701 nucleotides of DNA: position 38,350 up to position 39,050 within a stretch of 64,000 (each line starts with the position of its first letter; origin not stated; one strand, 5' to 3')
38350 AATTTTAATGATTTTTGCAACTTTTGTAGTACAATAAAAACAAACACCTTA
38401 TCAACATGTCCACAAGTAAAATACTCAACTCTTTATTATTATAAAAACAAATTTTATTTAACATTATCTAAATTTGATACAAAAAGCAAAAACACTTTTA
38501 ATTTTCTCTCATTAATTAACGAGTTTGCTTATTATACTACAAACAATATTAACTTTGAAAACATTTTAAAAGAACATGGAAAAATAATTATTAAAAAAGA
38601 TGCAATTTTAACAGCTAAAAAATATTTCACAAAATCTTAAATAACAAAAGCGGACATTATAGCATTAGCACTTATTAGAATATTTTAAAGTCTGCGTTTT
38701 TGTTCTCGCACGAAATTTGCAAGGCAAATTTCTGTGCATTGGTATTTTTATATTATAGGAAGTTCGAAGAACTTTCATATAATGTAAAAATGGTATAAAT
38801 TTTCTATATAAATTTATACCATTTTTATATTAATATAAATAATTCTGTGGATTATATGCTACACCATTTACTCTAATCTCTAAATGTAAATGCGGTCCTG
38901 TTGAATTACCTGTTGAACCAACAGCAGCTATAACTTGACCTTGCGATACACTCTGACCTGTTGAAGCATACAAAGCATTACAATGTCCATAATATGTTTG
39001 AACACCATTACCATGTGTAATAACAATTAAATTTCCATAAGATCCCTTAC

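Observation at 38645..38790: ~150-nt structured intergenic element present twice (38645-38790 and 59775-59925) with compensatory base-pair changes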

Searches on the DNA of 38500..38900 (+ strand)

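Call 7: search_rna_families(source=window, start=38500, end=38900, threshold=evalue, max_evalue=10, show_alignments=2)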
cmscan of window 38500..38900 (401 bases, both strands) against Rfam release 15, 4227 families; matches with E-value up to 10: 6.
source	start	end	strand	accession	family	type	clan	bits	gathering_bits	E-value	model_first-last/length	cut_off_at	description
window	38788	38824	-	RF03747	mir-4536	Gene; miRNA;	-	19.5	76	0.59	1-88/88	no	mir-4536 microRNA precursor family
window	38746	38790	+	RF04174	MIR4208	Gene; miRNA;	-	19.4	140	1.7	1-191/191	no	MIR4208 microRNA precursor family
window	38738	38796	+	RF04172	MIR8675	Gene; miRNA;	-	19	90.8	0.56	1-95/95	no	MIR8675 microRNA precursor family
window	38788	38825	+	RF02934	caiA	Gene; sRNA;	-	16.5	55.5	3.8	4-40/78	no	caiA RNA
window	38780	38832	+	RF04161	mir-3688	Gene; miRNA;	-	14.4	84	6.5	1-88/88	no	mir-3688 microRNA precursor family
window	38780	38832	-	RF04128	MIR8562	Gene; miRNA;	-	14.3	211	3.2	1-242/242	no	MIR8562 microRNA precursor family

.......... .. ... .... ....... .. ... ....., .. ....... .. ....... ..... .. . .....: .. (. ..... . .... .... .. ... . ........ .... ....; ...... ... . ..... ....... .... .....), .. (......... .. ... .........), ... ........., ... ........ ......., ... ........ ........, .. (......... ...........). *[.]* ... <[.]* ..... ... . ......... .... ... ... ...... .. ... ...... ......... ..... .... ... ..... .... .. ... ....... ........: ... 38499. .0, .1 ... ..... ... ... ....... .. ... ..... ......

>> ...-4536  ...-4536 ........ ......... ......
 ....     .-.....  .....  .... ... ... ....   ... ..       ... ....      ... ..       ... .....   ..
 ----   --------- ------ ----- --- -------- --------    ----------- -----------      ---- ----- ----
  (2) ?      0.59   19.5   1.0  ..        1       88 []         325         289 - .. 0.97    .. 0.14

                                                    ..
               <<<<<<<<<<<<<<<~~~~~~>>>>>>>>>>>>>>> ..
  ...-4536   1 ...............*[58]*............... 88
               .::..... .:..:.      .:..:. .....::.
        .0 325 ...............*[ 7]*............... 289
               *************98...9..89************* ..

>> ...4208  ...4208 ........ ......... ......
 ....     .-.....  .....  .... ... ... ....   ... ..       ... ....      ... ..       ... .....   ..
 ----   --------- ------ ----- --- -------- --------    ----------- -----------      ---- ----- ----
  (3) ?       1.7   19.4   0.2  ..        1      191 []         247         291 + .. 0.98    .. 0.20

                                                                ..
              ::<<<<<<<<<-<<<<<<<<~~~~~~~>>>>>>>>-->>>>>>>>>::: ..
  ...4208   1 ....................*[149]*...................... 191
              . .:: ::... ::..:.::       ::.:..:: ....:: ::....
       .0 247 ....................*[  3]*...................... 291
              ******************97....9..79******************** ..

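Call 23: build_rna_model(alignment_id=A2)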
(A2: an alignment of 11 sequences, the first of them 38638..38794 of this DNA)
Model R1 built from alignment A2 (11 sequences, 164 columns); structure: RNAalifold consensus.
model positions 157; base pairs 50; branch points 2; effective number of sequences 0.99; information 0.59 bits per position. Calibrated on 0.2 Mb of random sequence (short: E-values are rough).
structure used (alignment columns):
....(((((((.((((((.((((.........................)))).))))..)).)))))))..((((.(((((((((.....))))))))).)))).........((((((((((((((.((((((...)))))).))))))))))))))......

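Call 24: search_with_rna_model(model_id=R1, sources=[window, L004, L005, L008, L009, L010, L011, L013, L014, L015, L016, L017, L018, L019], max_evalue=1)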
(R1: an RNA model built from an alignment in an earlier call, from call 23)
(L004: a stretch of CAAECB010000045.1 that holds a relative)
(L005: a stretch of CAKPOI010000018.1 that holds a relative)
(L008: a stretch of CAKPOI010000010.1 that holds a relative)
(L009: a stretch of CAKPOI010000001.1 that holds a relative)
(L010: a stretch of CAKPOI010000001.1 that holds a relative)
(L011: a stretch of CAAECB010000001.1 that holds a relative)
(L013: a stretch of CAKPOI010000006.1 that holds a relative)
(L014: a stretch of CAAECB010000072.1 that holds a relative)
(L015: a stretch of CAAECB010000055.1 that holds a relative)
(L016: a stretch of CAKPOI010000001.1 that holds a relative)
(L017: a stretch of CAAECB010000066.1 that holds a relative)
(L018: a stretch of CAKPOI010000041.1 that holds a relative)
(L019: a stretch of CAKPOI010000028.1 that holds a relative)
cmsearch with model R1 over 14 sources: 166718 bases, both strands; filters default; matches with E-value up to 1: 47.
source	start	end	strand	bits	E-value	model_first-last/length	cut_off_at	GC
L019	5494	5648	+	182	6.1e-42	1-157/157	no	0.3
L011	6261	6416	-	181.3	9.2e-42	1-157/157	no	0.33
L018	3356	3512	+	180.1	1.8e-41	1-157/157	no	0.32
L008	2371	2527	+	177.5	7.6e-41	1-157/157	no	0.29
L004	1613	1769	-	176.6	1.3e-40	1-157/157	no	0.31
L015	6471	6627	-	172.6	1.2e-39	1-157/157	no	0.29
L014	486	641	-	166.8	3e-38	1-157/157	no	0.3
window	59771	59929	+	166.4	3.9e-38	1-157/157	no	0.27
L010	2731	2881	-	162.2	4e-37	1-157/157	no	0.32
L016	3895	4051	-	162.1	4.2e-37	1-157/157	no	0.28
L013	4744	4902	-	161.4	6.4e-37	1-157/157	no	0.27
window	38639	38793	+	152.5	9.1e-35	1-157/157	no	0.3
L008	163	318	+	107.4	8.3e-24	1-157/157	no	0.3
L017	3761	3869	-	95.9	5.1e-21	1-157/157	no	0.26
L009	5422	5566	+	80.4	3.1e-17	1-157/157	no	0.26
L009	3466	3539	-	72.1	3.2e-15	1-157/157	no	0.32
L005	1343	1452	-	69.7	1.2e-14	1-157/157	no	0.29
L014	2060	2174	+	64.6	2.2e-13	1-157/157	no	0.25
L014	2667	2743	-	55.4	3.7e-11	1-157/157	no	0.25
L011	6208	6313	+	45.2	1.1e-08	1-157/157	no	0.33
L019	5597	5716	-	41.7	7.7e-08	1-157/157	no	0.32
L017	3763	3808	+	33.3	8.7e-06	108-153/157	no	0.2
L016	3846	3946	+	33.1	9.5e-06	1-157/157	no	0.2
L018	3461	3590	-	32.9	1.1e-05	1-157/157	no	0.29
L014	431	537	+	32.8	1.1e-05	1-157/157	no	0.27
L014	2123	2211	-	32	1.8e-05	1-157/157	no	0.24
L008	2480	2525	-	29.1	9e-05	108-153/157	no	0.22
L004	1572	1664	+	28.9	0.0001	1-157/157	no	0.27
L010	2667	2777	+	27.7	0.0002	1-157/157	no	0.32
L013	4740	4791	+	27.5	0.00023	102-153/157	no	0.17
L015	6473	6518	+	27.3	0.00025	108-153/157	no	0.17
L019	7289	7378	-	25.1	0.00086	1-157/157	no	0.22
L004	4111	4162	-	24.5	0.0012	102-153/157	no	0.29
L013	4830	4952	+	20.9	0.0092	1-157/157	no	0.26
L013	1158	1198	-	20.2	0.013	15-55/157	no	0.1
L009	5519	5564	-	17.5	0.059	108-153/157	no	0.22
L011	6316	6408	+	17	0.078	70-153/157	no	0.35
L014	572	672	+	14.8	0.27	1-157/157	no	0.27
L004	4076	4158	+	14.1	0.39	1-157/157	no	0.24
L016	3981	4056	+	13.9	0.44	1-157/157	no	0.32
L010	2811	2919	+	13.6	0.54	1-157/157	no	0.28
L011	3124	3250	-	13.4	0.6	1-157/157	no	0.27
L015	6557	6667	+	13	0.75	1-157/157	no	0.3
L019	5485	5564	-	12.6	0.94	1-157/157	no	0.31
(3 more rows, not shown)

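Call 25: search_with_rna_model(model_id=R1, sources=[window, L004, L005, L008, L009, L010, L011, L013, L014, L015, L016, L017, L018, L019], max_evalue=1e-10, make_alignment=true)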
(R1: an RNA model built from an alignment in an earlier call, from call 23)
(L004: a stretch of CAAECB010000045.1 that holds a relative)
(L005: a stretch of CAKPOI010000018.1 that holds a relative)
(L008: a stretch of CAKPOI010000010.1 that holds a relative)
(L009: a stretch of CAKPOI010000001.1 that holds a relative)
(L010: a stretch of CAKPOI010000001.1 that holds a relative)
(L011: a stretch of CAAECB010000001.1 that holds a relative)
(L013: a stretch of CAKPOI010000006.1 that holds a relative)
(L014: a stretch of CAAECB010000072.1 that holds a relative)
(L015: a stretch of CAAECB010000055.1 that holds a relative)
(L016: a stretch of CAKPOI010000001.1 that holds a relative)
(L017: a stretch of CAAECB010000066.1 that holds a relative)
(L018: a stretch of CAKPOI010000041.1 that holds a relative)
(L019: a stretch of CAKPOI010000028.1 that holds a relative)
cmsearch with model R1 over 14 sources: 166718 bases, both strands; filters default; matches with E-value up to 1e-10: 19.
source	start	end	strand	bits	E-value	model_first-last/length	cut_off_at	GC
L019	5494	5648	+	182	6.1e-42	1-157/157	no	0.3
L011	6261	6416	-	181.3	9.2e-42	1-157/157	no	0.33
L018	3356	3512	+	180.1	1.8e-41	1-157/157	no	0.32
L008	2371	2527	+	177.5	7.6e-41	1-157/157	no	0.29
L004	1613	1769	-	176.6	1.3e-40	1-157/157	no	0.31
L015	6471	6627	-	172.6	1.2e-39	1-157/157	no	0.29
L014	486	641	-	166.8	3e-38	1-157/157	no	0.3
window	59771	59929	+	166.4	3.9e-38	1-157/157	no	0.27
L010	2731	2881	-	162.2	4e-37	1-157/157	no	0.32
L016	3895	4051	-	162.1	4.2e-37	1-157/157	no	0.28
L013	4744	4902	-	161.4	6.4e-37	1-157/157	no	0.27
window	38639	38793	+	152.5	9.1e-35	1-157/157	no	0.3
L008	163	318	+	107.4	8.3e-24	1-157/157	no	0.3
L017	3761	3869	-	95.9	5.1e-21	1-157/157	no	0.26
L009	5422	5566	+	80.4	3.1e-17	1-157/157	no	0.26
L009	3466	3539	-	72.1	3.2e-15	1-157/157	no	0.32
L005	1343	1452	-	69.7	1.2e-14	1-157/157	no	0.29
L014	2060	2174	+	64.6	2.2e-13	1-157/157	no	0.25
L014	2667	2743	-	55.4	3.7e-11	1-157/157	no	0.25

Alignment A3: 19 matches aligned to the model, 174 columns, each read 5' to 3' on its own strand. Consensus structure (alignment columns), stored with it:
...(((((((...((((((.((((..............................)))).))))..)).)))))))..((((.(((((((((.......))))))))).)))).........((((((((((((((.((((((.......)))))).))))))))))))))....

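Call 35: search_with_rna_model(model_id=R1, sources=[L020, L021, L022, L023, L024, L025, L026, L027, L028, L029, L030, L031, L032, L033, L034, L035, L036, L037, L038, L039, L040, L041, L042, L043, L044, L045, L046, L047, L048, L049, L050, L051, L052, L053, L054, L055, L056, L057, L058, L059, L060, L061, L062, L063, L064, L065, L066, L067, L068, L069, L070, L071, L072, L073, L074, L075, L076], max_evalue=0.00001)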
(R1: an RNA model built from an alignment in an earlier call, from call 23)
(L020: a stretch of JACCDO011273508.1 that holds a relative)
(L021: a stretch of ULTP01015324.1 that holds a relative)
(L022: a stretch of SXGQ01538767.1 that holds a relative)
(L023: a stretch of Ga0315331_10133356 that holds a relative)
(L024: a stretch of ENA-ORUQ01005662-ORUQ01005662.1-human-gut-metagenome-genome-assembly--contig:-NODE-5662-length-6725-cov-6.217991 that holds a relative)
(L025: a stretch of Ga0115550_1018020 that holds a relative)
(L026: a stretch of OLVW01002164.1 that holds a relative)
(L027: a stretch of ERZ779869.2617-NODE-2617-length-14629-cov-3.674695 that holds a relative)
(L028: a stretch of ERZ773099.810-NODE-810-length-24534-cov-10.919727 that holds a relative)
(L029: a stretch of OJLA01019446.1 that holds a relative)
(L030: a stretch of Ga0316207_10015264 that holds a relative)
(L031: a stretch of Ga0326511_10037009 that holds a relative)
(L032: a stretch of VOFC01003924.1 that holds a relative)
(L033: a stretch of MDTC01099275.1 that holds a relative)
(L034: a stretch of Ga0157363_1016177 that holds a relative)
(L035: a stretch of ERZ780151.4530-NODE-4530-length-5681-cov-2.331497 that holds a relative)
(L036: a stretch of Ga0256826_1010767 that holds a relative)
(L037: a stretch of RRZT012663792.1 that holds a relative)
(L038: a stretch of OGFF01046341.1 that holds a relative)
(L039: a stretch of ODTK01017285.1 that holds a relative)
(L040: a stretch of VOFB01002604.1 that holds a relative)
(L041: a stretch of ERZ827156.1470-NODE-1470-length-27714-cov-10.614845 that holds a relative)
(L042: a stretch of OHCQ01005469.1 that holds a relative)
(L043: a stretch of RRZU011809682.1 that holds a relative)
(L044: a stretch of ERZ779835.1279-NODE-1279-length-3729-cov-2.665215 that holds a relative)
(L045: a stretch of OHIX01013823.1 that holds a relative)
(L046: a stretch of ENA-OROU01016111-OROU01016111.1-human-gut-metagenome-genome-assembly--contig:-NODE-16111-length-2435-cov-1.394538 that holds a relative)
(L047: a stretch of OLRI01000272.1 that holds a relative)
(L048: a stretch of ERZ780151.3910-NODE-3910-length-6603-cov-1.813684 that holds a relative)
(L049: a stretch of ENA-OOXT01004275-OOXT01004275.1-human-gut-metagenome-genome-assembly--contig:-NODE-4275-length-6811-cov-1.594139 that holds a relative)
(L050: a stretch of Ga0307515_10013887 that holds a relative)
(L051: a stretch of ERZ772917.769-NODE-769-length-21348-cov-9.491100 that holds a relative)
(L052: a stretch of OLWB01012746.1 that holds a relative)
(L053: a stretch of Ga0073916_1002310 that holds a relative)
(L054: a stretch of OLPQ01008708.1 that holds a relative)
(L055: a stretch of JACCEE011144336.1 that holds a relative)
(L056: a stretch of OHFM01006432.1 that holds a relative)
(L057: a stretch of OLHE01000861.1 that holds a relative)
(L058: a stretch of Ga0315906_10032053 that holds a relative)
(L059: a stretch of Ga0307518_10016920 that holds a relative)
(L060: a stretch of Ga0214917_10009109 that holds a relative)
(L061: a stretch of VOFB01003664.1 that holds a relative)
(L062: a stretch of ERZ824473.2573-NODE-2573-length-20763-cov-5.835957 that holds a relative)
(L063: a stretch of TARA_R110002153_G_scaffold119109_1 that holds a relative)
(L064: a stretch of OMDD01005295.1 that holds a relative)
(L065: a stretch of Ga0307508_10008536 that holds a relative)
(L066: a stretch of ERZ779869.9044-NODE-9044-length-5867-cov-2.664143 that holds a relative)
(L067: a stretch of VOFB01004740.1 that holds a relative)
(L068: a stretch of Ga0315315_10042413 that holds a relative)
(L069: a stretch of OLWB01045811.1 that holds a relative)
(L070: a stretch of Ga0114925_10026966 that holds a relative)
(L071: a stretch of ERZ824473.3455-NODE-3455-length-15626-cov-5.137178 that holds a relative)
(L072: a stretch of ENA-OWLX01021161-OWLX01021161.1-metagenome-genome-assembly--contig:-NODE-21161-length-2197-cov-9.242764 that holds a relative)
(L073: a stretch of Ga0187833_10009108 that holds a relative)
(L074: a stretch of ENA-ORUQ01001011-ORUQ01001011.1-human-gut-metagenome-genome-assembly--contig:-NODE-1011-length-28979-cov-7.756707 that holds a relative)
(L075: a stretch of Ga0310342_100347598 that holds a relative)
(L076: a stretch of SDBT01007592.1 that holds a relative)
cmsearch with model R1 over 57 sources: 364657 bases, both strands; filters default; matches with E-value up to 0.00001: 37.
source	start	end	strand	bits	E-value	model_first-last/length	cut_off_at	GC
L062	6837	6992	+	184.3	3.8e-42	1-157/157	no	0.33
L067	160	318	+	181.3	2e-41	1-157/157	no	0.33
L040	3756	3912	+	176.8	2.5e-40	1-157/157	no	0.29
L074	2324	2480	-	176.6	2.8e-40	1-157/157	no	0.31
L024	64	220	+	172.6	2.6e-39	1-157/157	no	0.29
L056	392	548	+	172.6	2.6e-39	1-157/157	no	0.29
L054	1155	1311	+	172.5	2.8e-39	1-157/157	no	0.27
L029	2092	2250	-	169.9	1.2e-38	1-157/157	no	0.28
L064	92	248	+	167.9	3.7e-38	1-157/157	no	0.33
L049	439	595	+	165.8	1.2e-37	1-157/157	no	0.28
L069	676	830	+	160.9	1.9e-36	1-157/157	no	0.29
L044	704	862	+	159.7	3.6e-36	1-157/157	no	0.3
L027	504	660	+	154.1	8.2e-35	1-157/157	no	0.32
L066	2839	2997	-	153.6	1.1e-34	1-157/157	no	0.3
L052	733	891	+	152.2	2.4e-34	1-157/157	no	0.3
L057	7074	7230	+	145.3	1.1e-32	1-157/157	no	0.28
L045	101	257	-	144.1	2.2e-32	1-157/157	no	0.31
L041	264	419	-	132.4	1.5e-29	1-157/157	no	0.26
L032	828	987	-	124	1.7e-27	1-157/157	no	0.32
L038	652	778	+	122.7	3.6e-27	1-157/157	no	0.32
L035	4570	4678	-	94.5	2.5e-20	1-157/157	no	0.27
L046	490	599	+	74.2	2.1e-15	1-157/157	no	0.3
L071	6991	7105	-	69.9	2.4e-14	1-157/157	no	0.26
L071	8499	8590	+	66.9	1.3e-13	1-157/157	no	0.25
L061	8761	8875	+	64.6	4.8e-13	1-157/157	no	0.25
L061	7268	7360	-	60.2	5.6e-12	1-157/157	no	0.25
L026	18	97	-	55.9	6.2e-11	1-157/157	no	0.3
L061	9371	9447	-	55.9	6.2e-11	1-157/157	no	0.25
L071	6422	6498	+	55.9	6.2e-11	1-157/157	no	0.25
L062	6940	7045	-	42.8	9.2e-08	1-157/157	no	0.33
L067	267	410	-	39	8e-07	1-157/157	no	0.35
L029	2069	2144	+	38.9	8.5e-07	1-157/157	no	0.24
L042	223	259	-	38.1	1.3e-06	17-53/157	no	0.22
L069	779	902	-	37.2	2.1e-06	1-157/157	no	0.28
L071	8539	8645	-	37.2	2.2e-06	1-157/157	no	0.29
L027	609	693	-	36.9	2.5e-06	1-157/157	no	0.27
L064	197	281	-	36.9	2.5e-06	1-157/157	no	0.27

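Call 36: search_with_rna_model(model_id=R1, sources=[window, L004, L005, L008, L009, L010, L011, L013, L014, L015, L016, L017, L018, L019, L024, L026, L027, L029, L032, L035, L038, L040, L041, L042, L044, L045, L046, L049, L052, L054, L056, L057, L061, L062, L064, L066, L067, L069, L071, L074], max_evalue=1e-9, make_alignment=true)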
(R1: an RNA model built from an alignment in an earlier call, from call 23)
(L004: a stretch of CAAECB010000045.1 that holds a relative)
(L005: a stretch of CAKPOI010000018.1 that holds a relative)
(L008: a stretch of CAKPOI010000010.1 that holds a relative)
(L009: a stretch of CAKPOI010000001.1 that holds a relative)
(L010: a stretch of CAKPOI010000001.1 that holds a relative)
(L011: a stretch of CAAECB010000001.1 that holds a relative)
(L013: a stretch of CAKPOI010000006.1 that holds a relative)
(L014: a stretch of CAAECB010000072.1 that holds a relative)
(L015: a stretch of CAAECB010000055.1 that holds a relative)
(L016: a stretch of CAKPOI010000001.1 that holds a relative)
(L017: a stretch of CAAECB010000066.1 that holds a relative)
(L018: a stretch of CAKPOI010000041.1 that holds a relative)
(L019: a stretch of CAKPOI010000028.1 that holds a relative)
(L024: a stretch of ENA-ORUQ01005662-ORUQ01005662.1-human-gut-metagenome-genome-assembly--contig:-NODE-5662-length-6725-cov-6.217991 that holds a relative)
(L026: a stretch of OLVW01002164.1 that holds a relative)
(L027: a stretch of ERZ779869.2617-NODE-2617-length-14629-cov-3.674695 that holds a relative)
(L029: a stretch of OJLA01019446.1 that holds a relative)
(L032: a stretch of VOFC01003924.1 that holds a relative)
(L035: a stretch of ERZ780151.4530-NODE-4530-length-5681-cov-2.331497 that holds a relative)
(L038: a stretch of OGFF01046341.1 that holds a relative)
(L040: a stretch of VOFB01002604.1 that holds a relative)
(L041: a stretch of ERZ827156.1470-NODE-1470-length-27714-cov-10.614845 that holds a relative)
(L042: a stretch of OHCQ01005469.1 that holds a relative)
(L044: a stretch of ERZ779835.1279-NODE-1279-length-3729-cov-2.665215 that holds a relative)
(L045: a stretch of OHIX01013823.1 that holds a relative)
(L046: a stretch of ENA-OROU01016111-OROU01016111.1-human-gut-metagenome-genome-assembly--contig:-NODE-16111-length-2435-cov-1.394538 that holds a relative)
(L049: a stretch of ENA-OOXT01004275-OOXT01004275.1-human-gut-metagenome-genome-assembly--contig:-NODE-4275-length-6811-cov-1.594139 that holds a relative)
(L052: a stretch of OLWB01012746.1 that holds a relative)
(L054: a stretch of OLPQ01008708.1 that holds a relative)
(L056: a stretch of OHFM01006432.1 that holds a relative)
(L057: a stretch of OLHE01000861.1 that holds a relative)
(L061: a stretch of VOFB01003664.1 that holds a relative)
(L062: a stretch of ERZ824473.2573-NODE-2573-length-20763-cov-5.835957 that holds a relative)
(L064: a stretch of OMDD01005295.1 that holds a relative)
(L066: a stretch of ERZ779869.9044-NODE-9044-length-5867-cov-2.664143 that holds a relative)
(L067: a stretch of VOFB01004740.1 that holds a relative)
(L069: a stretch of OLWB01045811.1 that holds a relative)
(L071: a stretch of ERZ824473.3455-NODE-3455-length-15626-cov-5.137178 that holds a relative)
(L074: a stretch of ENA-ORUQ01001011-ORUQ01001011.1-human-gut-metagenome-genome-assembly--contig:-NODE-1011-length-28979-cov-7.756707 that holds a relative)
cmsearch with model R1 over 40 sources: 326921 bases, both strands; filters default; matches with E-value up to 1e-9: 48.
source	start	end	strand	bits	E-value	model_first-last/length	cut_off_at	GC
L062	6837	6992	+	184.3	3.4e-42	1-157/157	no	0.33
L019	5494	5648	+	182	1.2e-41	1-157/157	no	0.3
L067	160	318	+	181.3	1.8e-41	1-157/157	no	0.33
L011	6261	6416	-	181.3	1.8e-41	1-157/157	no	0.33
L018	3356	3512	+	180.1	3.6e-41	1-157/157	no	0.32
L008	2371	2527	+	177.5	1.5e-40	1-157/157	no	0.29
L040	3756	3912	+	176.8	2.3e-40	1-157/157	no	0.29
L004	1613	1769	-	176.6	2.5e-40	1-157/157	no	0.31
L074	2324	2480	-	176.6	2.5e-40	1-157/157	no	0.31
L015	6471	6627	-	172.6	2.3e-39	1-157/157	no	0.29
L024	64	220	+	172.6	2.3e-39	1-157/157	no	0.29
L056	392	548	+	172.6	2.3e-39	1-157/157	no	0.29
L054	1155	1311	+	172.5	2.5e-39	1-157/157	no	0.27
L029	2092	2250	-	169.9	1e-38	1-157/157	no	0.28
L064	92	248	+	167.9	3.3e-38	1-157/157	no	0.33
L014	486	641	-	166.8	5.9e-38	1-157/157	no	0.3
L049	439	595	+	165.8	1.1e-37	1-157/157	no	0.28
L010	2731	2881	-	162.2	7.9e-37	1-157/157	no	0.32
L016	3895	4051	-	162.1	8.2e-37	1-157/157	no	0.28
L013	4744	4902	-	161.4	1.3e-36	1-157/157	no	0.27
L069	676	830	+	160.9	1.7e-36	1-157/157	no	0.29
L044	704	862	+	159.7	3.2e-36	1-157/157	no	0.3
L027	504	660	+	154.1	7.3e-35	1-157/157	no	0.32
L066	2839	2997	-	153.6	9.5e-35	1-157/157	no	0.3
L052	733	891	+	152.2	2.2e-34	1-157/157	no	0.3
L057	7074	7230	+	145.3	1e-32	1-157/157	no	0.28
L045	101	257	-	144.1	1.9e-32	1-157/157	no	0.31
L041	264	419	-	132.4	1.3e-29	1-157/157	no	0.26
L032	828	987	-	124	1.6e-27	1-157/157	no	0.32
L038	652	778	+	122.7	3.2e-27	1-157/157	no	0.32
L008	163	318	+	107.4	1.6e-23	1-157/157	no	0.3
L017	3761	3869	-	95.9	1e-20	1-157/157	no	0.26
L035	4570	4678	-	94.5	2.2e-20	1-157/157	no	0.27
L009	5422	5566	+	80.4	6.1e-17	1-157/157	no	0.26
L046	490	599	+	74.2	1.9e-15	1-157/157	no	0.3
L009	3466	3539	-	72.1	6.2e-15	1-157/157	no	0.32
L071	6991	7105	-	69.9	2.1e-14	1-157/157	no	0.26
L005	1343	1452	-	69.7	2.4e-14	1-157/157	no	0.29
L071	8499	8590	+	66.9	1.2e-13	1-157/157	no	0.25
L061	8761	8875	+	64.6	4.3e-13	1-157/157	no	0.25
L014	2060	2174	+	64.6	4.3e-13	1-157/157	no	0.25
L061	7268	7360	-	60.2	5e-12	1-157/157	no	0.25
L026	18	97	-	55.9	5.5e-11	1-157/157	no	0.3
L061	9371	9447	-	55.9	5.6e-11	1-157/157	no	0.25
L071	6422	6498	+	55.9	5.6e-11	1-157/157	no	0.25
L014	2667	2743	-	55.4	7.3e-11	1-157/157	no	0.25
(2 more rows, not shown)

Alignment A4: 48 matches aligned to the model, 189 columns, each read 5' to 3' on its own strand. Consensus structure (alignment columns), stored with it:
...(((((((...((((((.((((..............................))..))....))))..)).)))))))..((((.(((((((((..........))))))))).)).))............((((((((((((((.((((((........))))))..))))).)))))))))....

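Call 45: search_with_rna_model(model_id=R1, source=window, filters=off, max_evalue=1)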
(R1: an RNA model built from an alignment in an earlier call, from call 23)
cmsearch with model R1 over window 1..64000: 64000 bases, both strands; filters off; matches with E-value up to 1: 7.
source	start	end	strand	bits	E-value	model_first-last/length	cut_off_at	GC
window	59771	59929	+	166.4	1.5e-38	1-157/157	no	0.27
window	38639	38793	+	152.5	3.5e-35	1-157/157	no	0.3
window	59881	59931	-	37.6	3.1e-07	104-153/157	no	0.2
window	59841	59871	-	23.4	0.00086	71-100/157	no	0.39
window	38746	38790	-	22.3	0.0016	109-153/157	no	0.2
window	38708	38737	-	17.5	0.023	71-100/157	no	0.43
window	7887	7914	+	11.3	0.73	117-146/157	no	0.11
